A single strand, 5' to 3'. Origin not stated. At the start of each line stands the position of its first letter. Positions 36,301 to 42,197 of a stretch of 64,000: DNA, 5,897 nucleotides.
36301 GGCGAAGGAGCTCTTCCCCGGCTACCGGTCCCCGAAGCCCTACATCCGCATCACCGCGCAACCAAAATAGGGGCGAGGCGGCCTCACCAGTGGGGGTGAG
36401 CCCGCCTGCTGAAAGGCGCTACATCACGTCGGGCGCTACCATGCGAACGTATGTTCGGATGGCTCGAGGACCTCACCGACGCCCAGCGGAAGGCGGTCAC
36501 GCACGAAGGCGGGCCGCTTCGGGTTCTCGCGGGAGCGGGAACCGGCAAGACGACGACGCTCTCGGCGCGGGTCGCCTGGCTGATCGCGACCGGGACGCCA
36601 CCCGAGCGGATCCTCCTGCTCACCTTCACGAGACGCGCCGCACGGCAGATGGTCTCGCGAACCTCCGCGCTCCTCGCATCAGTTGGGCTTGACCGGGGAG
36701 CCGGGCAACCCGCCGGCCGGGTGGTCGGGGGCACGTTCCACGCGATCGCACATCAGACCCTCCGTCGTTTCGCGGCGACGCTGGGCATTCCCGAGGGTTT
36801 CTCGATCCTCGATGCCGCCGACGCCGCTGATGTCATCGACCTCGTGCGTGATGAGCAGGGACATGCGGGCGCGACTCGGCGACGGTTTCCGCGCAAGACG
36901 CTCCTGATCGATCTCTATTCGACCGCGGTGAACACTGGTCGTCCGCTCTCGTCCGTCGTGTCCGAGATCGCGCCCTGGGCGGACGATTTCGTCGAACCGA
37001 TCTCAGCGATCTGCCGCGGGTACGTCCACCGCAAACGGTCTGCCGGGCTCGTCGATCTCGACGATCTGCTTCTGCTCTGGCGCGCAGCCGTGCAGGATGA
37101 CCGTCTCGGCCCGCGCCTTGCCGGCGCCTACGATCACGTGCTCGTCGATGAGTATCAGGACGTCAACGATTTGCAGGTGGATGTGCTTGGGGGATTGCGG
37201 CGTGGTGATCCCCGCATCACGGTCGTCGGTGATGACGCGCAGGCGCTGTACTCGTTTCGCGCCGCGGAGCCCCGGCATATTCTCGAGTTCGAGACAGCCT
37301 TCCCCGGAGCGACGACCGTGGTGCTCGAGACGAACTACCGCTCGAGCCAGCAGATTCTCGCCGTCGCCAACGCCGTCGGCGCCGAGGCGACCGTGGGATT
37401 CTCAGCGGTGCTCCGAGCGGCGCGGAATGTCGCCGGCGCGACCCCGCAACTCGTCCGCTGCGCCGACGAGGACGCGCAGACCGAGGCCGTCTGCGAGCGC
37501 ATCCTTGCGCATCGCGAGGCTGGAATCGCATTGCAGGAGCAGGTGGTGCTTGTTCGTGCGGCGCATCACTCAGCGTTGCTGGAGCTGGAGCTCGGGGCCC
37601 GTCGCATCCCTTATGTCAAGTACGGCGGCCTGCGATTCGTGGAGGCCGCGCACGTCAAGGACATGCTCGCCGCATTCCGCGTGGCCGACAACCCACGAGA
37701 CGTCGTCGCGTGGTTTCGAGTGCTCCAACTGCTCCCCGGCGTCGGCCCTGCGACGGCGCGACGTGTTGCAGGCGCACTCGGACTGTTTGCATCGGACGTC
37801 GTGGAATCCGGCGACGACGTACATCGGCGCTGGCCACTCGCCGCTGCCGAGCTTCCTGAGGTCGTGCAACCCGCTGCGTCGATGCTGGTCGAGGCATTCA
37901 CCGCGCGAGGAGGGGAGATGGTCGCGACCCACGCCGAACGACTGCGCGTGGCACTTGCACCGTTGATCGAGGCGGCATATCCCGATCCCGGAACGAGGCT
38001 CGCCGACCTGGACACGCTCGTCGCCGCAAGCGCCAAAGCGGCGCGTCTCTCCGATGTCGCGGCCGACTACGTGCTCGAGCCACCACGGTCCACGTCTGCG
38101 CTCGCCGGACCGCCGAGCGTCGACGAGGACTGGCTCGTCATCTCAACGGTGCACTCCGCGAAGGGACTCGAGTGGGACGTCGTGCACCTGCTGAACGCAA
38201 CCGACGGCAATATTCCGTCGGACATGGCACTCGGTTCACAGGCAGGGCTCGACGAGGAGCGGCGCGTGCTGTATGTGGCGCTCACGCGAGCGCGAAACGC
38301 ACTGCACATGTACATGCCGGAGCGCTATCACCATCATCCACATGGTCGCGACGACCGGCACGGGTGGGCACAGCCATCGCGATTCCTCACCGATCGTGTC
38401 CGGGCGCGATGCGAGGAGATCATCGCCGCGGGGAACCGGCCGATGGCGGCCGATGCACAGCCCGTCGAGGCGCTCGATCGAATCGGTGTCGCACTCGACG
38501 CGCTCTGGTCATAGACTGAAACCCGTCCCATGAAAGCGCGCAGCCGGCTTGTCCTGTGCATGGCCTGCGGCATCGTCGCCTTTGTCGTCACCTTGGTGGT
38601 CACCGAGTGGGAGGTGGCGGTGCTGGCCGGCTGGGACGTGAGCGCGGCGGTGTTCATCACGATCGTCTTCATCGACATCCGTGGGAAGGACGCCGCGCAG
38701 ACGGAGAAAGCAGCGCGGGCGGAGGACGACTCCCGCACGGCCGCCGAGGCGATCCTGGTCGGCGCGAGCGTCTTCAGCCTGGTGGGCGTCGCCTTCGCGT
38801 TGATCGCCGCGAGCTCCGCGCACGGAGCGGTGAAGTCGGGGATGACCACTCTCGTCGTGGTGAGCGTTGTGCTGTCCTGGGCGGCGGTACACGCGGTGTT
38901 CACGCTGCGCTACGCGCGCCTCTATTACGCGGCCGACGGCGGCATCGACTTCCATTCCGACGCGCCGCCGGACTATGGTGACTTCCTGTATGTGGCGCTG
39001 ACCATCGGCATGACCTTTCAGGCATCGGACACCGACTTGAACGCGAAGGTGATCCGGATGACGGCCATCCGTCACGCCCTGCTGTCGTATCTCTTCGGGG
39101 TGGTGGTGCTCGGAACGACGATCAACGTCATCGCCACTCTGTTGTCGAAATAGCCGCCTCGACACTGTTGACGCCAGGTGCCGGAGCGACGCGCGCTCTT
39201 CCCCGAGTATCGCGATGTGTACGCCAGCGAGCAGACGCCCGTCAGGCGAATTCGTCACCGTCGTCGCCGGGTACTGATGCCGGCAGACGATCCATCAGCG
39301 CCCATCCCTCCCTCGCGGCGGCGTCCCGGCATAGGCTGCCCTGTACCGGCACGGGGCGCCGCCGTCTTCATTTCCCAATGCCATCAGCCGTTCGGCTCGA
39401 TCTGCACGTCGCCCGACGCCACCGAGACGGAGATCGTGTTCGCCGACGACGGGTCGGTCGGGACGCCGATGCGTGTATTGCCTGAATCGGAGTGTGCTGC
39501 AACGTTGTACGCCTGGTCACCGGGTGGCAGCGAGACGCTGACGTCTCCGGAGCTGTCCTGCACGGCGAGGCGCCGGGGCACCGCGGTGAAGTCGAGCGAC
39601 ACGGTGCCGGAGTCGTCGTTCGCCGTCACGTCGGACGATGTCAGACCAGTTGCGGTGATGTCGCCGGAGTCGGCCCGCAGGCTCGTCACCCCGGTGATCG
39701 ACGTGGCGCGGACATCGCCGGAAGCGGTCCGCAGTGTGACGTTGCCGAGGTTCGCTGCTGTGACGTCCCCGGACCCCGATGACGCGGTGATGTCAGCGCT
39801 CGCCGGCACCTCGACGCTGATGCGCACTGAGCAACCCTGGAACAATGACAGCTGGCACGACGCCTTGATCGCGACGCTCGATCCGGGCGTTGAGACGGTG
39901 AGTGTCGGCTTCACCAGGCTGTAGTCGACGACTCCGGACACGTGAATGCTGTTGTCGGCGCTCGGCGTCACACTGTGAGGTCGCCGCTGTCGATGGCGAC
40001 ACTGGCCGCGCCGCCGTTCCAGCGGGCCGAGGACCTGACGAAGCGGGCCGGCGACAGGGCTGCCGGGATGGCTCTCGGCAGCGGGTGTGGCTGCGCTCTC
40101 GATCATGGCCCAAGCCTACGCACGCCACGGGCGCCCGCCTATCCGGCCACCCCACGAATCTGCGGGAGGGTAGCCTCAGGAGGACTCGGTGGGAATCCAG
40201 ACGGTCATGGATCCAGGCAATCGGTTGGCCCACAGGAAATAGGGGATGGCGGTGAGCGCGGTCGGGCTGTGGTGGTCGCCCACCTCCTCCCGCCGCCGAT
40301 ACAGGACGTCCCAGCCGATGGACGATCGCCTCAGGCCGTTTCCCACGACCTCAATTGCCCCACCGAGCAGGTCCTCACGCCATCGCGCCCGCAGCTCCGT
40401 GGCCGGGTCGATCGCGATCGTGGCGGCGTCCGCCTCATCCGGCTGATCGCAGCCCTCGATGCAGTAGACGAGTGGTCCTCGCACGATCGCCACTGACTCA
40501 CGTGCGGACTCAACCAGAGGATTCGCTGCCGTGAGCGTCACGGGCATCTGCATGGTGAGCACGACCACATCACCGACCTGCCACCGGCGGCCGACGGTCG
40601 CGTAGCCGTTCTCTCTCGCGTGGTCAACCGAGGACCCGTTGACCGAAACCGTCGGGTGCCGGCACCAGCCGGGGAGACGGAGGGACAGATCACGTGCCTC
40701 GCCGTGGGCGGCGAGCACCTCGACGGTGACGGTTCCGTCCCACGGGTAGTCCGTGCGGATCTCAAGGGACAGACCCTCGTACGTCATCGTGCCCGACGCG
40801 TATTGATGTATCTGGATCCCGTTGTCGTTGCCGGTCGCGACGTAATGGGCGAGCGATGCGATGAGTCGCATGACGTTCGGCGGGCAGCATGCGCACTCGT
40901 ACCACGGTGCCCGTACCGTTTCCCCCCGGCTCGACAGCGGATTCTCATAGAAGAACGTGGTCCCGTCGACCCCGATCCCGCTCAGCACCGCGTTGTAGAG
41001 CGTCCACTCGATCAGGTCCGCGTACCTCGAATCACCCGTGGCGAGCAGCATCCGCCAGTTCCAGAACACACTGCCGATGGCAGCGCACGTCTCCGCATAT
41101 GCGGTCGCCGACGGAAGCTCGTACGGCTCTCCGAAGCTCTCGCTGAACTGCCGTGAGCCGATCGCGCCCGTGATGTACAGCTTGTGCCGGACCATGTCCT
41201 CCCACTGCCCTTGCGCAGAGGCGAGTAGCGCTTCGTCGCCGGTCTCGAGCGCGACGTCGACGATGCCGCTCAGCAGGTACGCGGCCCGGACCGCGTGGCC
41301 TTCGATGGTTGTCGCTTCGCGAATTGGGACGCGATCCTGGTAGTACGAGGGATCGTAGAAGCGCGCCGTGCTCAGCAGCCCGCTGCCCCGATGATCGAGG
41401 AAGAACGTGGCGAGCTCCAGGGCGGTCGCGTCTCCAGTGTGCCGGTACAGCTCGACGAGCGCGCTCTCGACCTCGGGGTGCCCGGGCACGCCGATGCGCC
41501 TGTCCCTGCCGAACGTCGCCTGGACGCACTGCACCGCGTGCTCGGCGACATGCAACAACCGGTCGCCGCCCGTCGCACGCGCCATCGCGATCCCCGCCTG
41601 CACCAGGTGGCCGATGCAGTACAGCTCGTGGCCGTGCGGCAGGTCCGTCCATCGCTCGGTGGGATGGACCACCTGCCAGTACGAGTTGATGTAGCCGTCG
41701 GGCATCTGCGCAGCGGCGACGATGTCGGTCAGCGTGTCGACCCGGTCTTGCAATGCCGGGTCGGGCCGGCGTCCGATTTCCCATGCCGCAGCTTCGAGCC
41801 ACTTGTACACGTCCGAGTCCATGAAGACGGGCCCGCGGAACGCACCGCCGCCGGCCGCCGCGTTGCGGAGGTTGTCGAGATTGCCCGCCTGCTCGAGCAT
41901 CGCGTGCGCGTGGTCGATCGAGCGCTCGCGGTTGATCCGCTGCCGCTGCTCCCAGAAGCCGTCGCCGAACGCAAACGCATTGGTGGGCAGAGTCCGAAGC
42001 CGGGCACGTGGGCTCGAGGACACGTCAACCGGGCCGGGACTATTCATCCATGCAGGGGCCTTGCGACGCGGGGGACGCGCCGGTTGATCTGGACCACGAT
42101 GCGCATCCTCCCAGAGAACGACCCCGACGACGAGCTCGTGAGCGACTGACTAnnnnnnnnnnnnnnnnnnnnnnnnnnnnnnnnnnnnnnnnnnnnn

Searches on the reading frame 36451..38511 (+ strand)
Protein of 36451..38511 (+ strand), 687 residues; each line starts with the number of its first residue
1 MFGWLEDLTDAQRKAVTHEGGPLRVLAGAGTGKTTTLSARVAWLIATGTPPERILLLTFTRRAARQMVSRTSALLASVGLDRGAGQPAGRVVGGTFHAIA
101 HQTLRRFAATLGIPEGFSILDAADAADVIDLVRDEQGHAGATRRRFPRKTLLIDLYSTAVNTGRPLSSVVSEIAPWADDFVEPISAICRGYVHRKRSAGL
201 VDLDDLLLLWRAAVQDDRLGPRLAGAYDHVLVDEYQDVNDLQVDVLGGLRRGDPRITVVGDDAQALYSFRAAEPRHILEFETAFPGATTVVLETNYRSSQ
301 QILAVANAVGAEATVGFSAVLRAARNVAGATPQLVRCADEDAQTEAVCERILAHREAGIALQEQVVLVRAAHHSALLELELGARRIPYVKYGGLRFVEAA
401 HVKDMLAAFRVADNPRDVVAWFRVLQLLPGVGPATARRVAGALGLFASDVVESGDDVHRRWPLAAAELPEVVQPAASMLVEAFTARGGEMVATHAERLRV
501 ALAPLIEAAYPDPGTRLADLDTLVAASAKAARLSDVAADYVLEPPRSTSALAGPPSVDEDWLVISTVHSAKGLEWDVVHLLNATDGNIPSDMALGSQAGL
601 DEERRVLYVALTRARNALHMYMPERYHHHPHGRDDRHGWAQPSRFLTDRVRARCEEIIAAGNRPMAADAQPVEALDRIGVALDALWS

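Call 72: search_protein_families(library=pfam, proteins=[window:36451-38511:+], max_evalue=0.00001)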
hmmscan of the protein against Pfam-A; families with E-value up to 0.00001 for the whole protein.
window:36451-38511:+ (687 aa): 5 families
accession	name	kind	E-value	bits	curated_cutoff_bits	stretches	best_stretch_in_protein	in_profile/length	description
PF00580.27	UvrD-helicase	-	2.8e-53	181.8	23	1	8-285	1-271/271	UvrD/REP helicase N-terminal domain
PF13361.12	UvrD_C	-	3.3e-42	145.6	25.6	2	563-621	288-346/350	UvrD-like helicase C-terminal domain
PF13245.12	AAA_19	-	2.7e-20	73.4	25.1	1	12-270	1-134/134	AAA domain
PF13538.12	UvrD_C_2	-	2.4e-10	40.6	27.4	1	563-620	3-51/52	UvrD-like helicase C-terminal domain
PF01443.25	Viral_helicase1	-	4.5e-08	33.6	21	0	564-621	179-227/228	Viral superfamily 1 RNA helicase core domain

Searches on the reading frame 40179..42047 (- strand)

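Call 72: search_protein_families(library=pfam, proteins=[window:40179-42047:-], max_evalue=0.00001)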
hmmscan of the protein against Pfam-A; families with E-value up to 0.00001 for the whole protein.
window:40179-42047:- (623 aa): 3 families
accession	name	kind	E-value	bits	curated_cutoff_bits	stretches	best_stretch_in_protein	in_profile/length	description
PF07944.18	Beta-AFase-like_GH127_cat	-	2.1e-99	333.5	24.9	1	29-400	6-375/376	Beta-L-arabinofuranosidase, GH127 catalytic domain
PF20737.2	Glyco_hydro127C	-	9.7e-22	76.9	23.7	1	503-619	1-71/71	Glycoside hydrolase family 127 C-terminal domain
PF20736.2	Glyco_hydro127M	-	1e-20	74.1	24.2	1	411-501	2-95/95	Beta-L-arabinofuranosidase, GH127 middle domain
